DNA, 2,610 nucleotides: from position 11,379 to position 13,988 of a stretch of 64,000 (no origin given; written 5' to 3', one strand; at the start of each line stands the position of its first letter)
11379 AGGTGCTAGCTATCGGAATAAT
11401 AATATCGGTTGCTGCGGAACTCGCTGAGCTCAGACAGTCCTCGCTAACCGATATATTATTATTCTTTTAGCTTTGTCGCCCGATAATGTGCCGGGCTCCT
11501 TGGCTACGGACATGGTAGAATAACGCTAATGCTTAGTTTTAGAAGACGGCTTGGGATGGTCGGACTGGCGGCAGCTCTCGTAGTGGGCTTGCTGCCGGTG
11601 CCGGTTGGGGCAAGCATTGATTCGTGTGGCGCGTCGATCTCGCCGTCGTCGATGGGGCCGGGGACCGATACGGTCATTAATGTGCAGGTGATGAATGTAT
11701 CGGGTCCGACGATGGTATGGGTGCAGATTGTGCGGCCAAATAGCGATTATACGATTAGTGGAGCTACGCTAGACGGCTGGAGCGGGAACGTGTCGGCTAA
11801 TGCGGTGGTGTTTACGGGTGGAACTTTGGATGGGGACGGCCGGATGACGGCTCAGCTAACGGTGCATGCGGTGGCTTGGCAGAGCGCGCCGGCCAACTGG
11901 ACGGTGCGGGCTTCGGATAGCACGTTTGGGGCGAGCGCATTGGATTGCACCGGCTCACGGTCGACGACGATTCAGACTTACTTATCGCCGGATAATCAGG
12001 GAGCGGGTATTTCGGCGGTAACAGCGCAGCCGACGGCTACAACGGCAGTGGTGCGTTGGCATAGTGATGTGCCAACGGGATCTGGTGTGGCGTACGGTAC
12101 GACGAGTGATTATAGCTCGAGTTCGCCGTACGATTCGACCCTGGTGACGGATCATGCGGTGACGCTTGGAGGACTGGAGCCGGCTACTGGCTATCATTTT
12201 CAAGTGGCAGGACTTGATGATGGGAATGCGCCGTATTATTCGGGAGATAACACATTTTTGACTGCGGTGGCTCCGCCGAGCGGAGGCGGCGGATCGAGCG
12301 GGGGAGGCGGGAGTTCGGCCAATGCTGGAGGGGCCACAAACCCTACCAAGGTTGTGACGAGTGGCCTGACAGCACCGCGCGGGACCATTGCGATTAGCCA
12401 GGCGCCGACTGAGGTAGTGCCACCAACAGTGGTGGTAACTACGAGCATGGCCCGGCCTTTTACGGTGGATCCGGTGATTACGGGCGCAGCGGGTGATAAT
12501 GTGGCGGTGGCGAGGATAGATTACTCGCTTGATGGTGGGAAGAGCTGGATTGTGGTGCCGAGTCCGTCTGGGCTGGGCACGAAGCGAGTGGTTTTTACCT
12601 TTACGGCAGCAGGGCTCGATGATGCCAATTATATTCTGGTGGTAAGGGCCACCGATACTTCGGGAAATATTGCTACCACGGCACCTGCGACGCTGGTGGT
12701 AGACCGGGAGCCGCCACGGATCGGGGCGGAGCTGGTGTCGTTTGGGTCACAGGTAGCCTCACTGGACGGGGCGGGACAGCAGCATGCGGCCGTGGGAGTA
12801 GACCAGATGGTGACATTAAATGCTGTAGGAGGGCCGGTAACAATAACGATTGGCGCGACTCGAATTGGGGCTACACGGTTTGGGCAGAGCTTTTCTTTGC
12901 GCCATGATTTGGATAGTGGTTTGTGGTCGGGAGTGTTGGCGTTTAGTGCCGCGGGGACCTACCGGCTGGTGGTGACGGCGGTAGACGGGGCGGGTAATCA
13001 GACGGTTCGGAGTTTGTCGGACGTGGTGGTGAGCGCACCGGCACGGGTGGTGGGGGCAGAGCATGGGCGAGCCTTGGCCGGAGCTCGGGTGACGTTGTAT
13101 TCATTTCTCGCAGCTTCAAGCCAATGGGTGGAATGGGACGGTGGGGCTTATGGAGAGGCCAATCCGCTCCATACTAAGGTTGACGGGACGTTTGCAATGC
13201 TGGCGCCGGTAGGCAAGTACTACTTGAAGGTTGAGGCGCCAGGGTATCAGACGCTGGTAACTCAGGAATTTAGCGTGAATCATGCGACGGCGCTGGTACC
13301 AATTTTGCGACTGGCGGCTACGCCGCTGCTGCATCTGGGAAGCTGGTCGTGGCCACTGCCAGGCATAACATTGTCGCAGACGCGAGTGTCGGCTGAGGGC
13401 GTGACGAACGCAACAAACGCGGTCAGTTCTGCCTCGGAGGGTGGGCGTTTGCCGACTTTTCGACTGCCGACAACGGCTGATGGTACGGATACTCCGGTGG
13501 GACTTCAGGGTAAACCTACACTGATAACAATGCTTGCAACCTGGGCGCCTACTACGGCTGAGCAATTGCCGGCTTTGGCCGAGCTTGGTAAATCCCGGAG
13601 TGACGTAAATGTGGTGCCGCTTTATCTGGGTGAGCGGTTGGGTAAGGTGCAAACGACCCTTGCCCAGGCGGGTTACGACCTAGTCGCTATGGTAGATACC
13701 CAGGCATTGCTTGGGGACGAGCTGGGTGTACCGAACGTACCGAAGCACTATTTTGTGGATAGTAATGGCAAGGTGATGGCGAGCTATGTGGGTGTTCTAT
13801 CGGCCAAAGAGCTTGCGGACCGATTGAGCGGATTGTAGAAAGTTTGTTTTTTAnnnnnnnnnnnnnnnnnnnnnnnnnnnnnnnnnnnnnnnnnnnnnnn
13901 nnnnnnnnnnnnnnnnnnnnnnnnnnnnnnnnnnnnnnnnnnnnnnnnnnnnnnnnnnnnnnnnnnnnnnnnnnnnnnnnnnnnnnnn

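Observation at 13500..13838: TlpA/ResA-like thioredoxin fold with both active-site cysteines replaced (WCxPC becomes WAPTT), identical in both paralogs. The second copy is at 36700..37039.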

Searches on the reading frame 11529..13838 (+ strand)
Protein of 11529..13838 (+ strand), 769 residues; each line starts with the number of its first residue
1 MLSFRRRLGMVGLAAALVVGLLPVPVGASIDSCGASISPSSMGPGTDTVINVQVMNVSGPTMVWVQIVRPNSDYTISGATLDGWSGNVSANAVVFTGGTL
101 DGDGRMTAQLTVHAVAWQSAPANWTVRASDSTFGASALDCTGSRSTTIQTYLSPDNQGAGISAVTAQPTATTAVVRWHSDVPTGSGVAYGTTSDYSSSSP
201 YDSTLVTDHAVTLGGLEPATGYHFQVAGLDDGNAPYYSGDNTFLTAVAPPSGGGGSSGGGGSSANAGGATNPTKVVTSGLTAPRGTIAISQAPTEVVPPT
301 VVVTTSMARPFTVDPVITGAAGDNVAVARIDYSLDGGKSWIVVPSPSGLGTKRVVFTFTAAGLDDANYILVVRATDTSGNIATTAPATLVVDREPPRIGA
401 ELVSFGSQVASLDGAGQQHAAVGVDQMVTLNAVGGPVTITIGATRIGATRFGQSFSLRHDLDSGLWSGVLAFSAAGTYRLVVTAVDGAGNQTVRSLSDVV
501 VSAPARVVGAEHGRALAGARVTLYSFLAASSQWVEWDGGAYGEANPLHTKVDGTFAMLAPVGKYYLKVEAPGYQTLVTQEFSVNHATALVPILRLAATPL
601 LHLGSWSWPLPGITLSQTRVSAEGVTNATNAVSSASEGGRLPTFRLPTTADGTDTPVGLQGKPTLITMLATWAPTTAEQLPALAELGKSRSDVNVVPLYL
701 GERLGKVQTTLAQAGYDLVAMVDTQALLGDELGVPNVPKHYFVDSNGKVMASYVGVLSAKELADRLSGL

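Call 3: search_protein_families(library=pfam, proteins=[window:11529-13838:+], max_evalue=1)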
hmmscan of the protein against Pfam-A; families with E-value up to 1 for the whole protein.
window:11529-13838:+ (769 aa): 11 families
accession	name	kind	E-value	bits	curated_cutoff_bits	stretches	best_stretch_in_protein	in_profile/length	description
PF19077.6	Big_13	-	1e-08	36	27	2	354-392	62-101/102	Bacterial Ig-like domain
PF08534.16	Redoxin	-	4.1e-08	33.6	26.6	1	638-758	3-137/148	Redoxin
PF16656.11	Pur_ac_phosph_N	-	2.9e-07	31.4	30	1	166-228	9-80/93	Purple acid Phosphatase, N-terminal domain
PF13620.12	CarboxypepD_reg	-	0.00013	22.6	32.3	1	506-586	5-72/82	Carboxypeptidase regulatory-like domain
PF00041.27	fn3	-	0.0019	18.8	25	1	165-231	7-71/84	Fibronectin type III domain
PF13754.12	Big_3_4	-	0.0021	18.4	27.3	0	362-410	30-78/106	Domain of unknown function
PF13750.12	Big_3_3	-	0.0069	16.5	27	0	355-418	4-71/157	Bacterial Ig-like domain (group 3)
PF13905.12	Thioredoxin_8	-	0.057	14.2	27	1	661-749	1-94/94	Thioredoxin-like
PF08308.17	PEGA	-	0.085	13.2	20.8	1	560-579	33-52/71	PEGA domain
PF12245.14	Big_3_2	-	0.17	12.5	23.3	0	463-494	82-113/122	Bacterial Ig-like domain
PF00028.23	Cadherin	-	0.18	12.7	28.8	0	358-391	54-90/93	Cadherin domain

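Call 9: find_homologous_proteins(query=window:11529-13835:+, max_evalue=0.00001)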
Query window:11529-13835:+ (769 aa): 57 proteins with E <= 0.00001 among 8000 candidates.
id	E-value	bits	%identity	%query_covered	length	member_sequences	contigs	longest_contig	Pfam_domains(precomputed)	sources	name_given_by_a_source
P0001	6.4e-287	972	61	100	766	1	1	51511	PF08534.17,PF00578.28,PF13620.13,PF19077.7,PF16656.12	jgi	jgi:hypothetical protein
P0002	6.0e-239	813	51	100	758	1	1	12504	PF19077.7,PF16656.12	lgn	-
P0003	2.3e-212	726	50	100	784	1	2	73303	PF18981.7,PF08534.17,PF13620.13,PF19077.7,PF16656.12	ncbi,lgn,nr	ncbi:MAG TPA: Ig-like domain-containing protein [Candidatus Saccharimonadia bacterium]|nr:Ig-like do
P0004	1.1e-205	703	48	99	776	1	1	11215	PF08534.17,PF00578.28,PF13620.13,PF19077.7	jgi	jgi:hypothetical protein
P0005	1.9e-205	703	48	99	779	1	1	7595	PF08534.17,PF00578.28,PF13620.13,PF12245.15,PF19077.7,PF16656.12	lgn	-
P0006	1.7e-186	640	45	100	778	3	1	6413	PF08534.17,PF00578.28,PF00041.28,PF19077.7,PF16656.12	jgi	jgi:hypothetical protein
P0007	3.0e-181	623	54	75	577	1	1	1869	PF08534.17,PF13620.13,PF19077.7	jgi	jgi:hypothetical protein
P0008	1.4e-173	597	44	98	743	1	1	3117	PF15418.13,PF00578.28,PF13620.13,PF19077.7,PF16656.12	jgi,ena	-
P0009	3.7e-165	569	49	78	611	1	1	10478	PF13750.13,PF13620.13,PF19077.7,PF16656.12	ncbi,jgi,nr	ncbi:MAG TPA: Ig-like domain-containing protein [Candidatus Saccharimonadia bacterium]|jgi:hypotheti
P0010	3.9e-155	536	40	99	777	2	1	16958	PF00578.28,PF13620.13,PF00041.28,PF19077.7,PF16656.12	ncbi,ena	ncbi:MAG: fibronectin type III domain-containing protein [Patescibacteria group bacterium]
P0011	1.6e-140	488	38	99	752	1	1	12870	PF00578.28,PF00041.28,PF16656.12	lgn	-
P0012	5.1e-139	483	37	97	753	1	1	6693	PF00578.28,PF00041.28,PF16656.12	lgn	-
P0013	1.2e-138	482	39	100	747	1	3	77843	PF08534.17,PF00578.28,PF19077.7,PF16656.12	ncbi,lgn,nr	ncbi:MAG TPA: redoxin domain-containing protein [Patescibacteria group bacterium]|nr:redoxin domain-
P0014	3.1e-136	474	40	99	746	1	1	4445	PF00578.28,PF13620.13,PF00041.28,PF19077.7,PF16656.12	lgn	-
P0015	2.9e-133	464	37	99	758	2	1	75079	PF08534.17,PF00578.28,PF13620.13,PF19077.7,PF16656.12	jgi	jgi:hypothetical protein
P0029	1.1e-125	439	36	100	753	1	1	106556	PF00578.28,PF13620.13,PF00041.28,PF19077.7,PF16656.12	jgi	jgi:hypothetical protein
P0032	1.2e-123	432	36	100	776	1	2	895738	PF08534.17,PF00578.28,PF13620.13,PF00041.28,PF19077.7,PF16656.12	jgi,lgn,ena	-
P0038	2.1e-110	388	34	96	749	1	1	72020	PF17957.8,PF08534.17,PF00578.28,PF00041.28,PF19077.7,PF16656.12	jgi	jgi:peroxiredoxin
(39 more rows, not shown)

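Call 13: find_encoding_contigs(protein=P0001, flank=8000, max_places=2)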
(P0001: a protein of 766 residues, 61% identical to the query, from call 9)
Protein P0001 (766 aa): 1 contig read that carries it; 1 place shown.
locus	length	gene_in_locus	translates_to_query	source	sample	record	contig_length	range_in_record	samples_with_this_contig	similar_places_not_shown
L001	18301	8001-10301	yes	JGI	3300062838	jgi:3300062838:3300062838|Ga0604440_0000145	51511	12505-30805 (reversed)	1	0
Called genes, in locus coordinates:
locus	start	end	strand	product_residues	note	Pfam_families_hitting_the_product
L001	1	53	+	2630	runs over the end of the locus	PF02018:CBM_4_9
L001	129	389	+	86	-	-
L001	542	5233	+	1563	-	PF13964:Beta-prop_Calicin (faint), PF25210:Kelch_FKB95 (faint), PF13415:Beta-prop_FBX42 (weak), PF24681:Kelch_KLHDC2_KLHL20_DRC7, PF13415:Beta-prop_FBX42 (weak), PF24981:Beta-prop_ATRN-LZTR1 (weak), PF13415:Beta-prop_FBX42 (weak), PF24681:Kelch_KLHDC2_KLHL20_DRC7, +1 more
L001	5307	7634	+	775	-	-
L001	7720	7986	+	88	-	-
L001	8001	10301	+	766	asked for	PF19077:Big_13 (faint), PF16656:Pur_ac_phosph_N (weak), PF13620:CarboxypepD_reg (faint), PF00578:AhpC-TSA, PF08534:Redoxin (weak)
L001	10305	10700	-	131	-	PF00072:Response_reg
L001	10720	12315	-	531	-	PF02743:dCache_1 (weak), PF14827:dCache_3, PF17203:sCache_3_2 (weak), PF17201:Cache_3-Cache_2, PF17202:sCache_3_3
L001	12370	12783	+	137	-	PF00072:Response_reg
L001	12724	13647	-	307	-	-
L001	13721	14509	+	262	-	-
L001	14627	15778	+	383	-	-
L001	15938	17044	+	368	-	-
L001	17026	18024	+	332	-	-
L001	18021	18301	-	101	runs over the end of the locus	PF03551:PadR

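Call 14: find_encoding_contigs(protein=P0013, flank=8000, max_places=2)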
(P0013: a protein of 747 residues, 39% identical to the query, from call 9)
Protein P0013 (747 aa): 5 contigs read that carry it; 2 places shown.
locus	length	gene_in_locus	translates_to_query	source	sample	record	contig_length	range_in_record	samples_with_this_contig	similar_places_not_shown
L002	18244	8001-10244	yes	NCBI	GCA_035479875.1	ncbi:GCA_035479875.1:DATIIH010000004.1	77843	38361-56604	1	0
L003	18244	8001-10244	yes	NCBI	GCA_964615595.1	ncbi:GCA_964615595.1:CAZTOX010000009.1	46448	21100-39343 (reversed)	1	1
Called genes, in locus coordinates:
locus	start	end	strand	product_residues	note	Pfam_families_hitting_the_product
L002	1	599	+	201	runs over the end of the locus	-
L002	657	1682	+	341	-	-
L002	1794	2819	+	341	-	-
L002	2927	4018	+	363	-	-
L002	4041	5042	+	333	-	-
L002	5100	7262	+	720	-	-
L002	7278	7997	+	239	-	-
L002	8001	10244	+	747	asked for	PF16656:Pur_ac_phosph_N (weak), PF19077:Big_13 (faint), PF00578:AhpC-TSA, PF08534:Redoxin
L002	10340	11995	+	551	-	PF14827:dCache_3, PF17203:sCache_3_2 (faint), PF17201:Cache_3-Cache_2, PF17202:sCache_3_3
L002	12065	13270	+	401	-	PF00512:HisKA, PF02518:HATPase_c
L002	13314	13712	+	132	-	PF00072:Response_reg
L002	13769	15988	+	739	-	PF05228:CHASE4, PF00512:HisKA, PF02518:HATPase_c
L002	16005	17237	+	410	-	PF00144:Beta-lactamase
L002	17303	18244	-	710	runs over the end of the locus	PF02743:dCache_1 (faint), PF00672:HAMP, PF00512:HisKA, PF02518:HATPase_c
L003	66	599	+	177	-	-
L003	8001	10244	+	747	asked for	PF16656:Pur_ac_phosph_N (weak), PF19077:Big_13 (faint), PF00578:AhpC-TSA, PF08534:Redoxin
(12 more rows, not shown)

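Call 15: find_encoding_contigs(protein=P0032, flank=8000, max_places=2)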
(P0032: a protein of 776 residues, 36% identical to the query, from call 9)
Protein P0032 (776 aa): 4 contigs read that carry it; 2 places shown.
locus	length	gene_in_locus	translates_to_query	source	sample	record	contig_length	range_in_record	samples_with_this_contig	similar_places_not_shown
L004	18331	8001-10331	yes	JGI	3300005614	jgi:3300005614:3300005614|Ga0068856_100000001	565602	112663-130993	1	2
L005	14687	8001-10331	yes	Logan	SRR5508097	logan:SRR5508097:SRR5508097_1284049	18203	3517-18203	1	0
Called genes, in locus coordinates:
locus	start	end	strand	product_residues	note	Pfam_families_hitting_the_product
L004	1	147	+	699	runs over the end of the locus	PF03924:CHASE, PF00989:PAS, PF08448:PAS_4, PF13426:PAS_9, PF00512:HisKA, PF02518:HATPase_c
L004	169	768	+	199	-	-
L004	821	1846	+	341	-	-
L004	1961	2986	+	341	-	-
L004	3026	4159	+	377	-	-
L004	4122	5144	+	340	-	-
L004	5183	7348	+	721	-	-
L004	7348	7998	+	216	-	PF13399:LytR_C (weak)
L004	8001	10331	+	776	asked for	PF00041:fn3 (weak), PF16656:Pur_ac_phosph_N (weak), PF19077:Big_13 (weak), PF13620:CarboxypepD_reg (weak), PF00578:AhpC-TSA, PF08534:Redoxin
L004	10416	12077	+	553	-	PF14827:dCache_3, PF17203:sCache_3_2 (faint), PF17201:Cache_3-Cache_2, PF17202:sCache_3_3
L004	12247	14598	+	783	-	PF16927:HisKA_7TM, PF00989:PAS (faint), PF08448:PAS_4, PF13426:PAS_9, PF00512:HisKA, PF02518:HATPase_c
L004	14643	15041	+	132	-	PF00072:Response_reg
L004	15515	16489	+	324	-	-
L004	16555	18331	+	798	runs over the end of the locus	PF16927:HisKA_7TM, PF00989:PAS (weak), PF08448:PAS_4 (weak), PF13188:PAS_8 (faint), PF13426:PAS_9 (faint), PF00512:HisKA, PF02518:HATPase_c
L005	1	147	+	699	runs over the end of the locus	PF03924:CHASE, PF00989:PAS, PF08448:PAS_4, PF13426:PAS_9, PF00512:HisKA, PF02518:HATPase_c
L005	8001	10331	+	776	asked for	PF00041:fn3 (weak), PF16656:Pur_ac_phosph_N (weak), PF19077:Big_13 (weak), PF13620:CarboxypepD_reg (weak), PF00578:AhpC-TSA, PF08534:Redoxin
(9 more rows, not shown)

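Call 22: find_encoding_contigs(protein=P0029, flank=9000, max_places=1)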
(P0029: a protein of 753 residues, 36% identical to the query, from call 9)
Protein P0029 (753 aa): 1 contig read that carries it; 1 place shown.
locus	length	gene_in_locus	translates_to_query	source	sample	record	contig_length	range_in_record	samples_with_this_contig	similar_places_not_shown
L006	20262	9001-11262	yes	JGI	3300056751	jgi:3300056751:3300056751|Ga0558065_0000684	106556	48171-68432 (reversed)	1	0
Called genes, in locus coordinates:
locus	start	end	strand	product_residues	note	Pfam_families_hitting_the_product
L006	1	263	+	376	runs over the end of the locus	-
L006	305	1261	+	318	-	-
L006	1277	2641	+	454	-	PF13385:Laminin_G_3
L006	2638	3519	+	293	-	-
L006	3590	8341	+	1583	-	-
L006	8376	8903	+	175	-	-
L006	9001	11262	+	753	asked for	PF00041:fn3 (faint), PF16656:Pur_ac_phosph_N, PF19077:Big_13 (weak), PF13620:CarboxypepD_reg (weak), PF00578:AhpC-TSA (weak)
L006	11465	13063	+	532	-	PF14827:dCache_3, PF17203:sCache_3_2 (faint), PF17201:Cache_3-Cache_2, PF17202:sCache_3_3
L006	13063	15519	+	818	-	PF16927:HisKA_7TM, PF00989:PAS (faint), PF08448:PAS_4 (faint), PF12860:PAS_7 (faint), PF13188:PAS_8 (faint), PF00512:HisKA, PF02518:HATPase_c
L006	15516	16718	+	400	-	PF05228:CHASE4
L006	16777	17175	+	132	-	PF00072:Response_reg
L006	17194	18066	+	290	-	PF00781:DAGK_cat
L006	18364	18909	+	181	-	PF10881:DUF2726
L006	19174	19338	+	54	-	-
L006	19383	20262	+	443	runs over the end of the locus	PF00535:Glycos_transf_2, PF13641:Glyco_tranf_2_3, PF13632:Glyco_trans_2_3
